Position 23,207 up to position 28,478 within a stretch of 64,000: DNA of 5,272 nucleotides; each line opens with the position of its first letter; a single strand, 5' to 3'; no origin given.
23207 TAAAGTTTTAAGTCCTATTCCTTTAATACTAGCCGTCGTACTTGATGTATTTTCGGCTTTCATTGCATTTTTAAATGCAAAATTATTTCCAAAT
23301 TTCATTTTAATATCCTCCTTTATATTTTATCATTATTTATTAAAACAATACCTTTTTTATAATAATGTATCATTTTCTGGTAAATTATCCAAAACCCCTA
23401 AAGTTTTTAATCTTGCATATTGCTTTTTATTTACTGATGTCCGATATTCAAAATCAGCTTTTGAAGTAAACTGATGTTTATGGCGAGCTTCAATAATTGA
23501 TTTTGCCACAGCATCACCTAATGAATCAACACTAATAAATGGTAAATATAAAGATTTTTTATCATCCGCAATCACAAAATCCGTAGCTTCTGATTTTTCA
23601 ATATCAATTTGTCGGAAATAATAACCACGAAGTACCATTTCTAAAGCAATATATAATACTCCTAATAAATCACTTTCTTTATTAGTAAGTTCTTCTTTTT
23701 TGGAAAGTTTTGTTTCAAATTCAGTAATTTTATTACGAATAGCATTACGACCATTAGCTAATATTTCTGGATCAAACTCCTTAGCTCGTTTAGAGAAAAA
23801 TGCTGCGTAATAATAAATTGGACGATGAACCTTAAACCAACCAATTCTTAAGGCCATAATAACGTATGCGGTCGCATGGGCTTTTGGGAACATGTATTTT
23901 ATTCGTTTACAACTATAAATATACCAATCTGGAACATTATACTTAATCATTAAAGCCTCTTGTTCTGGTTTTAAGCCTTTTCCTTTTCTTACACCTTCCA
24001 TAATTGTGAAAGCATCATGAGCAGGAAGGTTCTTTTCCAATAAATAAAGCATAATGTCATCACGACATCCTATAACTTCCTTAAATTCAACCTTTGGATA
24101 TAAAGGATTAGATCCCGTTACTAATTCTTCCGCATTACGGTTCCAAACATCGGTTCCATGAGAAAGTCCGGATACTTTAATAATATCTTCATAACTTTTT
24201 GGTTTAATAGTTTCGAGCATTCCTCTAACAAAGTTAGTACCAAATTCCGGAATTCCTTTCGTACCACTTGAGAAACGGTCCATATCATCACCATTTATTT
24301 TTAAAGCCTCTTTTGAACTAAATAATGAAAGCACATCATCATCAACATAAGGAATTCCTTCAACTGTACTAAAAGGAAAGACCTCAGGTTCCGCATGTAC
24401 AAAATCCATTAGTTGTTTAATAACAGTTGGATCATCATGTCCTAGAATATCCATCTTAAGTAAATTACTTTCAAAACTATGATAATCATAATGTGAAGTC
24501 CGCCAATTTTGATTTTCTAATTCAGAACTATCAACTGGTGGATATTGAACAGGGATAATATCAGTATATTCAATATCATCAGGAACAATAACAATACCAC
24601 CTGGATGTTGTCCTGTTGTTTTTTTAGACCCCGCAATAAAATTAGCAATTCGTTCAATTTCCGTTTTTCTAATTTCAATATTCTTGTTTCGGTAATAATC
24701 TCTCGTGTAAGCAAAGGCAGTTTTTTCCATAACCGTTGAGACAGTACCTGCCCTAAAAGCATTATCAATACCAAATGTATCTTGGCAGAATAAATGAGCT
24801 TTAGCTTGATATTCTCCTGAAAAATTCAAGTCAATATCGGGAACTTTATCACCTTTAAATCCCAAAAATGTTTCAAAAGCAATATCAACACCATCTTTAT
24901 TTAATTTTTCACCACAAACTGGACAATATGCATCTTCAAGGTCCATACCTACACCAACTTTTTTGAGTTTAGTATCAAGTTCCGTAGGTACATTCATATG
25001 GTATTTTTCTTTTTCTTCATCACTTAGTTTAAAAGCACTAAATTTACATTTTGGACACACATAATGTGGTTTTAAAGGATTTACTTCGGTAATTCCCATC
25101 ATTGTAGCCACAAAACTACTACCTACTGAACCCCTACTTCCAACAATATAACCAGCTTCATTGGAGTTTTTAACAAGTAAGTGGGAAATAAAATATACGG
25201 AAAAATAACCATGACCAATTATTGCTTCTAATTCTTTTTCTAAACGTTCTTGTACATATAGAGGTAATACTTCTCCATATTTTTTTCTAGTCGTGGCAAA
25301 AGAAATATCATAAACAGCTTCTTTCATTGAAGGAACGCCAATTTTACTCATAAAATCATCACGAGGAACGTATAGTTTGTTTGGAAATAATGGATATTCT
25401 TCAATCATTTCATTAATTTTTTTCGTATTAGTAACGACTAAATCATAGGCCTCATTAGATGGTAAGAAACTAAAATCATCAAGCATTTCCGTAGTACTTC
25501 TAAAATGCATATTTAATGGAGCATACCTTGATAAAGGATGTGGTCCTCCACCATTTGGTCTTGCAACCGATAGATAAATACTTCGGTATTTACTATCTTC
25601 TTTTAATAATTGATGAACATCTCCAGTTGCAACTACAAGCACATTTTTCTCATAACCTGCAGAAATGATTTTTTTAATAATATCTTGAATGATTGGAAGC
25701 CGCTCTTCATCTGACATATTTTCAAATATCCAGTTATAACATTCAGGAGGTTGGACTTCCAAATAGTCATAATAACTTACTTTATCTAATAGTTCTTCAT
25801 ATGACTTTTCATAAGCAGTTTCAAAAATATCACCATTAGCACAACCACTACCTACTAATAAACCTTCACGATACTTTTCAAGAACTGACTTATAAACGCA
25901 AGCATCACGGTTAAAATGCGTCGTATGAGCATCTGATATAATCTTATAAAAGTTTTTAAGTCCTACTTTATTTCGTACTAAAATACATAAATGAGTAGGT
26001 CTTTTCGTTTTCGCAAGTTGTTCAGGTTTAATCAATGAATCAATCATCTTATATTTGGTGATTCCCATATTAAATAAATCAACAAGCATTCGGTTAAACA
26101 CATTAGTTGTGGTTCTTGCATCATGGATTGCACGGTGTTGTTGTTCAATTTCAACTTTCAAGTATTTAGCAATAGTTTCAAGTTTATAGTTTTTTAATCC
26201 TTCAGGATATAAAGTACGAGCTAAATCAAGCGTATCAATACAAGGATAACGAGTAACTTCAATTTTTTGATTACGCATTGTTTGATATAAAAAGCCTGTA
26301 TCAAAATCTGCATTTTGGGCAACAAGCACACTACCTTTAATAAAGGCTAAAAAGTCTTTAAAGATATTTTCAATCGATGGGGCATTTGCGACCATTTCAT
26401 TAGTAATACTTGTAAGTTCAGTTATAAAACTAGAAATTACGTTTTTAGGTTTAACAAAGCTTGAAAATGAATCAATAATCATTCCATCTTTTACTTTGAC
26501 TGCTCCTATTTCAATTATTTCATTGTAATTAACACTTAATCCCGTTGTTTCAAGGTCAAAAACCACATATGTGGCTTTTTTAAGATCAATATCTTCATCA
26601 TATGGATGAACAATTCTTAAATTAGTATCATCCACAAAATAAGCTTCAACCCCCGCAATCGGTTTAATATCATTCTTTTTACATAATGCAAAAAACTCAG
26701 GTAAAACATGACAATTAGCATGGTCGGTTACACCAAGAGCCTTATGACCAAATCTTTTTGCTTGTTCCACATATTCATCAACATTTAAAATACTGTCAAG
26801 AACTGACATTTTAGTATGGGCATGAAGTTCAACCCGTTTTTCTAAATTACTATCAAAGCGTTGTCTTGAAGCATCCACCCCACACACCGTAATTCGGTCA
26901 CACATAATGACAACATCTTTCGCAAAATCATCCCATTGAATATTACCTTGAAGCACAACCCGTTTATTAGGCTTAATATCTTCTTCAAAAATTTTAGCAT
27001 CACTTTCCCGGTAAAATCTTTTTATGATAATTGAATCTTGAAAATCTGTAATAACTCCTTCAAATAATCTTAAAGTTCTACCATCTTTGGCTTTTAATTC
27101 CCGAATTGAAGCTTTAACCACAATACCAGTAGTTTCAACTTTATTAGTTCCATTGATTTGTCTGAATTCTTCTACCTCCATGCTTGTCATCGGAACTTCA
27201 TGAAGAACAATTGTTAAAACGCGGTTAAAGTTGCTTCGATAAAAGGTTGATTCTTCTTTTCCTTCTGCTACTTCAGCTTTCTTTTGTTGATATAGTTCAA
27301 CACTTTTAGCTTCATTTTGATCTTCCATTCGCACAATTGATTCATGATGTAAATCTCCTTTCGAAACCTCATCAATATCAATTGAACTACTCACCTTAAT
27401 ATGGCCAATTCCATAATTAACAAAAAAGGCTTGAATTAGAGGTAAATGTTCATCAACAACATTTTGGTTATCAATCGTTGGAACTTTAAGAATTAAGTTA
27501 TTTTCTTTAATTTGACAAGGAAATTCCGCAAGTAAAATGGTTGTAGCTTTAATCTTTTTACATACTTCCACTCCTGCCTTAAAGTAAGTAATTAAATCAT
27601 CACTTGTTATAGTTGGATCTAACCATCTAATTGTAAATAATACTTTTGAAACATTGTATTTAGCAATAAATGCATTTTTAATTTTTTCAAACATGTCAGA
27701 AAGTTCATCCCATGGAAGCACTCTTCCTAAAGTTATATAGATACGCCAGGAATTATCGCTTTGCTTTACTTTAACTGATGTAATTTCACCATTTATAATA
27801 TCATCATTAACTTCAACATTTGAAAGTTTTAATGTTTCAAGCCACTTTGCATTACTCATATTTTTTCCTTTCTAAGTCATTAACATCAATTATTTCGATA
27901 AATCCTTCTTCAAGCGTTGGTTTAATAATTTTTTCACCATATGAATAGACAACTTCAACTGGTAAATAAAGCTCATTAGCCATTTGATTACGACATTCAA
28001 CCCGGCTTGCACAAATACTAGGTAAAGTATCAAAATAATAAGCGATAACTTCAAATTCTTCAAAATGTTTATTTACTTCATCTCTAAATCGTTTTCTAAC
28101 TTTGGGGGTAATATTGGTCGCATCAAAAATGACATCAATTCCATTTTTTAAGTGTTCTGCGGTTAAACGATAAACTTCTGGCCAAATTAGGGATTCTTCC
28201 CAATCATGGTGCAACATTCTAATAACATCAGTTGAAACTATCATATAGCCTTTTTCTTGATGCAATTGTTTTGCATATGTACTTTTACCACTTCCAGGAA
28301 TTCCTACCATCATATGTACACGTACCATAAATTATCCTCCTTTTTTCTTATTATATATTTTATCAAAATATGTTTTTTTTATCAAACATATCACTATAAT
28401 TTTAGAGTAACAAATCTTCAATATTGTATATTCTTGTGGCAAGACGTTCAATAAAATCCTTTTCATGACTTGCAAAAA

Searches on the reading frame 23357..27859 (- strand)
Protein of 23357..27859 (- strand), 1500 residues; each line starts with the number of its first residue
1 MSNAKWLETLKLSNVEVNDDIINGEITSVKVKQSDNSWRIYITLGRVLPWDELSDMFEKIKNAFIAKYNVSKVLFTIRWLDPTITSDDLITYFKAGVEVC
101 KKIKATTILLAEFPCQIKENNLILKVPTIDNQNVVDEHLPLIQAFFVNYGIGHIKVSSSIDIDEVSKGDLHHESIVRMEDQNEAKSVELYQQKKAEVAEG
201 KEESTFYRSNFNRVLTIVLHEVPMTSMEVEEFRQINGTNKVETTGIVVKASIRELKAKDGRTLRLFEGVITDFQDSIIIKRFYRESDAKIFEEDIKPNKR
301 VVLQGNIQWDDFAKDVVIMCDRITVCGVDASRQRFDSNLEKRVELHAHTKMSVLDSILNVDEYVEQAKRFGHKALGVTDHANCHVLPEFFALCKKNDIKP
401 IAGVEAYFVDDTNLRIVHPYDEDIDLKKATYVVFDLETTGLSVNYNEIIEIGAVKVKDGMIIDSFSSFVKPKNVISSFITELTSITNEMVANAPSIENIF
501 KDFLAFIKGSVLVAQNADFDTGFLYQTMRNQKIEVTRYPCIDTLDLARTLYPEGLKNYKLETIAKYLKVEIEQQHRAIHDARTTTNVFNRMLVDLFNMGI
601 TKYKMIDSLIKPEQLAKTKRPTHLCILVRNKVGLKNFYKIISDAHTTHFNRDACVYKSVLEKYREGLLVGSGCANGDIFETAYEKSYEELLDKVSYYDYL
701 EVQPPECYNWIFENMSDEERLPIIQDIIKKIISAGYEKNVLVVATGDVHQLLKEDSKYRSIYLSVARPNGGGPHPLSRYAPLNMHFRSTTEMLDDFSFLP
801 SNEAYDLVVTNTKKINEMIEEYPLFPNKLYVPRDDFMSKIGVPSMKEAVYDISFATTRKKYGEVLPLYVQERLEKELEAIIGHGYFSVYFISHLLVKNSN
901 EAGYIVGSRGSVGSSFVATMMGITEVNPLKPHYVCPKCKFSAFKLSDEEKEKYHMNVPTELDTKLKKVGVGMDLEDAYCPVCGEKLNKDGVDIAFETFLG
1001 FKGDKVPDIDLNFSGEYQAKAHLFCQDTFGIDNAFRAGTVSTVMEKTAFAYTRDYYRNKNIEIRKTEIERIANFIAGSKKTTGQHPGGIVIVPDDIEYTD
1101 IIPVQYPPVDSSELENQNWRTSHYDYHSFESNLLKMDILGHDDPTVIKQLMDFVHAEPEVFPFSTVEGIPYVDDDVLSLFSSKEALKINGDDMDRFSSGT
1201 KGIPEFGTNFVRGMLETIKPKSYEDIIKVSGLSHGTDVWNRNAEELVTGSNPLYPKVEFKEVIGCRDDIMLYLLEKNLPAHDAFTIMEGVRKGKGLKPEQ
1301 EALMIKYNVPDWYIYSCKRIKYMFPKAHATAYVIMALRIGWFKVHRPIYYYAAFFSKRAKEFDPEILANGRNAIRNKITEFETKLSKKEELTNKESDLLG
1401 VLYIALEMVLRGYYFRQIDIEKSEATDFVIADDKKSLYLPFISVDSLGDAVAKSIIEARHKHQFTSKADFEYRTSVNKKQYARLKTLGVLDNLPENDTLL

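Call 51: search_protein_families(library=pfam, proteins=[window:23357-27859:-], max_evalue=0.000001)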
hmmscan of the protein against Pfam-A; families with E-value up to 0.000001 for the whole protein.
window:23357-27859:- (1500 aa): 7 families
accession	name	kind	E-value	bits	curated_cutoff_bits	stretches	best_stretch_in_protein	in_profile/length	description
PF07733.18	DNA_pol3_alpha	-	9.8e-50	170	23.9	2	856-1061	10-153/260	Bacterial DNA polymerase III alpha NTPase domain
PF00929.31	RNase_T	-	2e-40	139.4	24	1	432-588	1-164/164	Exonuclease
PF02811.25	PHP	-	1.4e-29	104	26.4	1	344-695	1-146/164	PHP domain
PF17657.6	DNA_pol3_finger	-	3.3e-23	82.3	22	1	1143-1297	1-150/166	Bacterial DNA polymerase III alpha subunit finger domain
PF14579.12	HHH_6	-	8.6e-12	45.5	25.6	1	1415-1496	4-86/90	Helix-hairpin-helix motif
PF14480.11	DNA_pol3_a_NI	-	1.9e-08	34.6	22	1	7-70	6-70/72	DNA polymerase III polC-type N-terminus I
PF13482.12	RNase_H_2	-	9.8e-07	29.3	22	0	433-573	2-119/165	RNase_H superfamily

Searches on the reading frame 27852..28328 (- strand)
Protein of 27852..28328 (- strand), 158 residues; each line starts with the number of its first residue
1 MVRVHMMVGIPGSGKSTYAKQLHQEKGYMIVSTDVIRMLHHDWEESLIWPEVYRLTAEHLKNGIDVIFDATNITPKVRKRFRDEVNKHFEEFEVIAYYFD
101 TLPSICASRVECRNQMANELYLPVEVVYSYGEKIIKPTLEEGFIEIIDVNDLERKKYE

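Call 51: search_protein_families(library=pfam, proteins=[window:27852-28328:-], max_evalue=0.000001)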
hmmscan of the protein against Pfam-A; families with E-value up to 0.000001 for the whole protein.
window:27852-28328:- (158 aa): 2 families
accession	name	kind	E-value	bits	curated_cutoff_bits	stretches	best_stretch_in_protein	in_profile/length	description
PF13671.12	AAA_33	-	6.9e-20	72.3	27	1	4-116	1-121/143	AAA domain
PF06414.18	Zeta_toxin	-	6.9e-07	29.3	22.3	0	5-104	19-136/199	Zeta toxin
